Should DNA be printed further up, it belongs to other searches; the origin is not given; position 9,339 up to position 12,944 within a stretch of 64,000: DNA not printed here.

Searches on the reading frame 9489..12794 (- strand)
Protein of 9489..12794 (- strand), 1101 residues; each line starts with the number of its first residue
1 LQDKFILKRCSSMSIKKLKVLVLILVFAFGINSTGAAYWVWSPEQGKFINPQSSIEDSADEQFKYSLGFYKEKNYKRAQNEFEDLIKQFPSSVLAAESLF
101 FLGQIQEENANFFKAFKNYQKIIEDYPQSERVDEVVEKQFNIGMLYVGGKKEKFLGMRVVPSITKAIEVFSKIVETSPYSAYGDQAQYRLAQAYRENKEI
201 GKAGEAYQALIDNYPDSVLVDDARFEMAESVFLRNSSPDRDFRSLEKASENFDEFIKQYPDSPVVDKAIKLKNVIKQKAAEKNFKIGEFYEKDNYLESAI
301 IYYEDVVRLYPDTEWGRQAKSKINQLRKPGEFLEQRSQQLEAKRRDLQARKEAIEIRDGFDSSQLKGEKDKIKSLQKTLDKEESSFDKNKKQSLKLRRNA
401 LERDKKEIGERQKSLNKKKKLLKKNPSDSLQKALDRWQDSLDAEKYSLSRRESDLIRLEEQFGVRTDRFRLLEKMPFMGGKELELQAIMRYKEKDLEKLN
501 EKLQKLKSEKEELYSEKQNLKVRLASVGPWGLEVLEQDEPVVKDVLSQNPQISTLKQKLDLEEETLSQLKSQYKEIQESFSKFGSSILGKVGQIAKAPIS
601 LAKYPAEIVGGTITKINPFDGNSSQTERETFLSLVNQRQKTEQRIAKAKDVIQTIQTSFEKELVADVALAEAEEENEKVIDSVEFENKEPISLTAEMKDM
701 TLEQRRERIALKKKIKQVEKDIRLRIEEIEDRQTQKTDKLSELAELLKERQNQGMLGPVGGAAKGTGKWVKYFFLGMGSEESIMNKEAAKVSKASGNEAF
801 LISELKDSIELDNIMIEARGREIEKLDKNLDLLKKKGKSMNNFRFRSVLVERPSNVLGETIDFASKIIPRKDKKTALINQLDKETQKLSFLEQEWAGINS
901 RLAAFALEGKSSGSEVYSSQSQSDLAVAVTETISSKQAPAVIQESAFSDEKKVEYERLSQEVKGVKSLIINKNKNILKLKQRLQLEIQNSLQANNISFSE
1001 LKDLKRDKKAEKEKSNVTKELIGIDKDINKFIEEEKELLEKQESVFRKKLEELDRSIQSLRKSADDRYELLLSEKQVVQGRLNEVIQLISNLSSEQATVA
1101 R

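Call 25: search_protein_families(library=pfam, proteins=[window:9489-12794:-], max_evalue=0.00001)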
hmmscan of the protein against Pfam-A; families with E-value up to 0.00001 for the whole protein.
window:9489-12794:- (1101 aa): 6 families
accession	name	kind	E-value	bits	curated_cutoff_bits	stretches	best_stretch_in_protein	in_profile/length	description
PF13525.12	YfiO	-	6e-21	75.6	25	1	163-319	21-180/203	Outer membrane lipoprotein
PF13174.12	TPR_6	-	7e-18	64.4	26.3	1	185-217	1-33/33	Tetratricopeptide repeat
PF13428.12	TPR_14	-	5.2e-12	45.6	23.5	0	185-220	2-37/44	Tetratricopeptide repeat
PF07719.23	TPR_2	-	1.4e-10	40.9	27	0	186-216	3-33/34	Tetratricopeptide repeat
PF13432.12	TPR_16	-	1.1e-09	39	32.7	0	184-217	31-64/65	Tetratricopeptide repeat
PF13181.12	TPR_8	-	2.7e-06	27.5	25.7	0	284-312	5-33/34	Tetratricopeptide repeat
